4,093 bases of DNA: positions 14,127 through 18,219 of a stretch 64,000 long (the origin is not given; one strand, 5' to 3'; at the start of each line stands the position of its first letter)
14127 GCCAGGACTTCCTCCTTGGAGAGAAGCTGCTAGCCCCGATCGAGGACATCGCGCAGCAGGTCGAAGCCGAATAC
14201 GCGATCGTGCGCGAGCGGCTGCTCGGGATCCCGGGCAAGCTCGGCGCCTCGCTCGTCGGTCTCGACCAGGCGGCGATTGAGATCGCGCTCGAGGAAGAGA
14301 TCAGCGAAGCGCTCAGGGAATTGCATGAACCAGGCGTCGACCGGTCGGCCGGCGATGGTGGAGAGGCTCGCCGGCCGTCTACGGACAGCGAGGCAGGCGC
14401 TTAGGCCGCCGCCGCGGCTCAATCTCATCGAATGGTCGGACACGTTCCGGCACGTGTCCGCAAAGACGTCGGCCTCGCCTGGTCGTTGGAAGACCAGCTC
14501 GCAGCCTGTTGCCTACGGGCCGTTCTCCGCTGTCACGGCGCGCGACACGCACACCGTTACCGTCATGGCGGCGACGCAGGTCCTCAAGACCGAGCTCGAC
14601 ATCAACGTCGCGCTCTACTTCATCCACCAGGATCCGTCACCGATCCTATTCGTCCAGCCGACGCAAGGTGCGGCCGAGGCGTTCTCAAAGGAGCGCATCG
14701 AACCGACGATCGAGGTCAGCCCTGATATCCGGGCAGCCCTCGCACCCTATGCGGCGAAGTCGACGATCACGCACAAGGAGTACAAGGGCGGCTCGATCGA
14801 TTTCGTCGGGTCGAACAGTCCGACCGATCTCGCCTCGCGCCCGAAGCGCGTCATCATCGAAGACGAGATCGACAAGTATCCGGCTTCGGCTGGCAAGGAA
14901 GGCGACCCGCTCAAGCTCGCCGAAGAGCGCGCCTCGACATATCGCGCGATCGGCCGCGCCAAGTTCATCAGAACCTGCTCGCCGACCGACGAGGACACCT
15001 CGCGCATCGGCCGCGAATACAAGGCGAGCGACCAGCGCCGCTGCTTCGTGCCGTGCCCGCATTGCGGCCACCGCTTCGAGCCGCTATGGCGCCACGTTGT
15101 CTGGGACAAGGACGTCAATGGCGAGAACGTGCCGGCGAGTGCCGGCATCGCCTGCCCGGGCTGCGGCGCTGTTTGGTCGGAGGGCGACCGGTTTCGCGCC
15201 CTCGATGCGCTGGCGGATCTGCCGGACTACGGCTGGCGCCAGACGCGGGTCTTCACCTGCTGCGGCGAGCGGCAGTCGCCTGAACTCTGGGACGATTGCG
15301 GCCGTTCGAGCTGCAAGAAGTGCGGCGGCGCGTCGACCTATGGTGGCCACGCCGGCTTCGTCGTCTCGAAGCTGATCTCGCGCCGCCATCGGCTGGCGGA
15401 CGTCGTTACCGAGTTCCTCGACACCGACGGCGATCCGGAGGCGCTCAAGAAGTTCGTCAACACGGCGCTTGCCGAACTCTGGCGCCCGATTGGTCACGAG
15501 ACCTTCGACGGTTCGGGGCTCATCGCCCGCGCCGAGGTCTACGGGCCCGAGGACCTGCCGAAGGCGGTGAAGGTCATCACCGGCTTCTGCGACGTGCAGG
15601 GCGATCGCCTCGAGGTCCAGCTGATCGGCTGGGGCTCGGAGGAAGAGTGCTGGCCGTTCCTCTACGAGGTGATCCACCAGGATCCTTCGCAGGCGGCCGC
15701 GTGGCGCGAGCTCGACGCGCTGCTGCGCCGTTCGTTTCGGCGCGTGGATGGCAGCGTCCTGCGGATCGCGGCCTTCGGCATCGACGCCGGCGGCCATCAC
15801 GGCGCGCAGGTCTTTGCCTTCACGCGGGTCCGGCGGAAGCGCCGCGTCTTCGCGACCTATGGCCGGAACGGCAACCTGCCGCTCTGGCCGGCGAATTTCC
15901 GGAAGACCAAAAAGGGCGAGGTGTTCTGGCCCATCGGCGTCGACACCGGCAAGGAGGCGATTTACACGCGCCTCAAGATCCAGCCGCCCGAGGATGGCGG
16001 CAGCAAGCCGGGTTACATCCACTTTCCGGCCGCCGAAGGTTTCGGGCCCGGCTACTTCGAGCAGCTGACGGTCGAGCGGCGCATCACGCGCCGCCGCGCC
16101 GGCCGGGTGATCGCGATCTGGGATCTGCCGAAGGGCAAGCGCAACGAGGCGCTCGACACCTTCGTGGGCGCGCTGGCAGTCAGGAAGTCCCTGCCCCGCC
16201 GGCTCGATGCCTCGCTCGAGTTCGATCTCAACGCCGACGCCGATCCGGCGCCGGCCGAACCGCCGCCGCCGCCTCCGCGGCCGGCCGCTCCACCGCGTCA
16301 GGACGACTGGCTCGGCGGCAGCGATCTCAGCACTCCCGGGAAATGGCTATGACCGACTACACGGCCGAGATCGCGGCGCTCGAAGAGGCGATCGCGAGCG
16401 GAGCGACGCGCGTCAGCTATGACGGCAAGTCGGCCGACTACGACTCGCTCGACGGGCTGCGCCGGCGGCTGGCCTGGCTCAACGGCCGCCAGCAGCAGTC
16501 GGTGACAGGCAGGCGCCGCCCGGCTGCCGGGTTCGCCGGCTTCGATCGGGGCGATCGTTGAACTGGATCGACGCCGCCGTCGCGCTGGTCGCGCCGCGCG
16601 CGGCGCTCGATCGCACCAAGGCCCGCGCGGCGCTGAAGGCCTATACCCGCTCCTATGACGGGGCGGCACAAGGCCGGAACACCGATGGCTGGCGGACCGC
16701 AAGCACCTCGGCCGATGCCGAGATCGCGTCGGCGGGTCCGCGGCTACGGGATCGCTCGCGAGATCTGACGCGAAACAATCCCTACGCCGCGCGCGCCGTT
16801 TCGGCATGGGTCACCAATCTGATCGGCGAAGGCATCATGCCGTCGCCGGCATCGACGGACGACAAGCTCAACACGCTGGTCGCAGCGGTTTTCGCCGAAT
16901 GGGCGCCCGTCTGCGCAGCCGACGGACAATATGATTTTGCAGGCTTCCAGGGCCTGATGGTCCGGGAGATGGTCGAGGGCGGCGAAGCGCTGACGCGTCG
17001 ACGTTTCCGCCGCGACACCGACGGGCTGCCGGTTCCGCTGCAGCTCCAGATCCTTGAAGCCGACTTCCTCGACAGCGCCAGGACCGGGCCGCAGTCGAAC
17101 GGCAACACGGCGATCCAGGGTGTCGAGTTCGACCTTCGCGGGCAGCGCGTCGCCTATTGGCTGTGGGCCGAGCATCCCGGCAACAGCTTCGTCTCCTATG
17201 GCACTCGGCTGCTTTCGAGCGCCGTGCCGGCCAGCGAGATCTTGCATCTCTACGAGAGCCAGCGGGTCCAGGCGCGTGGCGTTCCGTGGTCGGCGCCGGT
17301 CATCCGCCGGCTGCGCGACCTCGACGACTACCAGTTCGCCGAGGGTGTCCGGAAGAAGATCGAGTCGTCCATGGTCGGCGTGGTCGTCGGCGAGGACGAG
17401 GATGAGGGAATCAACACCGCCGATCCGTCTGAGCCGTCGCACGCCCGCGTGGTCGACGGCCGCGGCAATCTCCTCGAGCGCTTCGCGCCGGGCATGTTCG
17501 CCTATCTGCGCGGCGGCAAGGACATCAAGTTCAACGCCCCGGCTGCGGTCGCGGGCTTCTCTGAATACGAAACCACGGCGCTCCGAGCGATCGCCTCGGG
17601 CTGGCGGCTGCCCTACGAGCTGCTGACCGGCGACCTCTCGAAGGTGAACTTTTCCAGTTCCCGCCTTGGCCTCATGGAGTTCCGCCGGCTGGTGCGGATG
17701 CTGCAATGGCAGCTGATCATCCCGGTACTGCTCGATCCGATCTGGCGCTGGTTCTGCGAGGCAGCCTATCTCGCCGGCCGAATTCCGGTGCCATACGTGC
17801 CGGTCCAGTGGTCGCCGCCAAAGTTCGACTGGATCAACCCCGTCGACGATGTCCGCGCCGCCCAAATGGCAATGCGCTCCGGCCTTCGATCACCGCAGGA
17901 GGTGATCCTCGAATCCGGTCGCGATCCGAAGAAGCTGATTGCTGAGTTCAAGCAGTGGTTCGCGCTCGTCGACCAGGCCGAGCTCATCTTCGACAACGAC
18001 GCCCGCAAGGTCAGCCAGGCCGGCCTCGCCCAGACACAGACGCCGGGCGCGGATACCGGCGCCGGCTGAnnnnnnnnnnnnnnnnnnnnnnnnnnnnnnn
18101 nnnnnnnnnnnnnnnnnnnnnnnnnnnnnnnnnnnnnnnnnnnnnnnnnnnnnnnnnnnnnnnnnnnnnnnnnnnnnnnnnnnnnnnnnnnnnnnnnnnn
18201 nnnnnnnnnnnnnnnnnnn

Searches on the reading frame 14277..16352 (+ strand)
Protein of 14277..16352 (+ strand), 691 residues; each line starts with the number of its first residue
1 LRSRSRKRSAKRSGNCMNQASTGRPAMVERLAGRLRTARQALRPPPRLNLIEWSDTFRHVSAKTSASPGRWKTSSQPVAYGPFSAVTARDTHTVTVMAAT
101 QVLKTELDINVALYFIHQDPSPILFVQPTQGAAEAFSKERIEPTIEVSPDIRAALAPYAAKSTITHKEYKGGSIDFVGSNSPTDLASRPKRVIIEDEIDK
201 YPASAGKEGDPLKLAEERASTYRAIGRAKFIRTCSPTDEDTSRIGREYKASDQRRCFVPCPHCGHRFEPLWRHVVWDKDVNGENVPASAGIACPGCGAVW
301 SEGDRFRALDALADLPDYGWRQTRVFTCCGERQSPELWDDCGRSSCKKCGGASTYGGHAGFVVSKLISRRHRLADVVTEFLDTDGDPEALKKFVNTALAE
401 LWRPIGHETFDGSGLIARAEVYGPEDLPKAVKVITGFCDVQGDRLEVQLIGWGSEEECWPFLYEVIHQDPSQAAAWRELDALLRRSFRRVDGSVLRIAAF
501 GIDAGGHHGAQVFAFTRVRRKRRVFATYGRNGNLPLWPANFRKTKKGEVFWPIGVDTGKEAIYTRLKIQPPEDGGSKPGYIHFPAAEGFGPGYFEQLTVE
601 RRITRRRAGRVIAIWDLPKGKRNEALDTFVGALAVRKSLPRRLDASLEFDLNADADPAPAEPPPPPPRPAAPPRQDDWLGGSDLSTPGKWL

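Call 75: search_protein_families(library=phrogs, proteins=[window:14277-16352:+], max_evalue=0.00001)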
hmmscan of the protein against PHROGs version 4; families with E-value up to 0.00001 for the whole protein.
window:14277-16352:+ (691 aa): 9 families
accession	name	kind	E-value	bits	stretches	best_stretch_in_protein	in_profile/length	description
phrog_15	-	head and packaging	7.7e-201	671.5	1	23-681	330-980/1330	terminase large subunit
phrog_3028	-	unknown function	5.6e-31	109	1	480-647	2-169/203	-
phrog_16406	-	unknown function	8.6e-25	88.4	1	373-639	120-385/601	-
phrog_21311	-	head and packaging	3.7e-23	83.5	1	127-266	1-142/218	terminase large subunit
phrog_15657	-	unknown function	1.4e-19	71.5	1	374-521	43-187/230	-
phrog_675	-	head and packaging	2e-18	67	1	88-297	52-265/576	terminase large subunit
phrog_4145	-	head and packaging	1.4e-14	54.9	1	27-219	7-201/209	terminase large subunit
phrog_3925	-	head and packaging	2.5e-10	41.2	1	35-152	27-142/150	terminase large subunit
phrog_37509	-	unknown function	1.3e-06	29.6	1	559-635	43-114/189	-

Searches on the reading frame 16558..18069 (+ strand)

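Call 75: search_protein_families(library=phrogs, proteins=[window:16558-18069:+], max_evalue=0.00001)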
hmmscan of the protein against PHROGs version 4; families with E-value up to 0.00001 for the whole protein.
window:16558-18069:+ (503 aa): 2 families
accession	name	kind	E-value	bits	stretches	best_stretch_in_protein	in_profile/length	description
phrog_21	-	head and packaging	1.1e-97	329.3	1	1-497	8-524/1362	portal protein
phrog_537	-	head and packaging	5.6e-42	144.5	1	309-496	28-225/233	portal protein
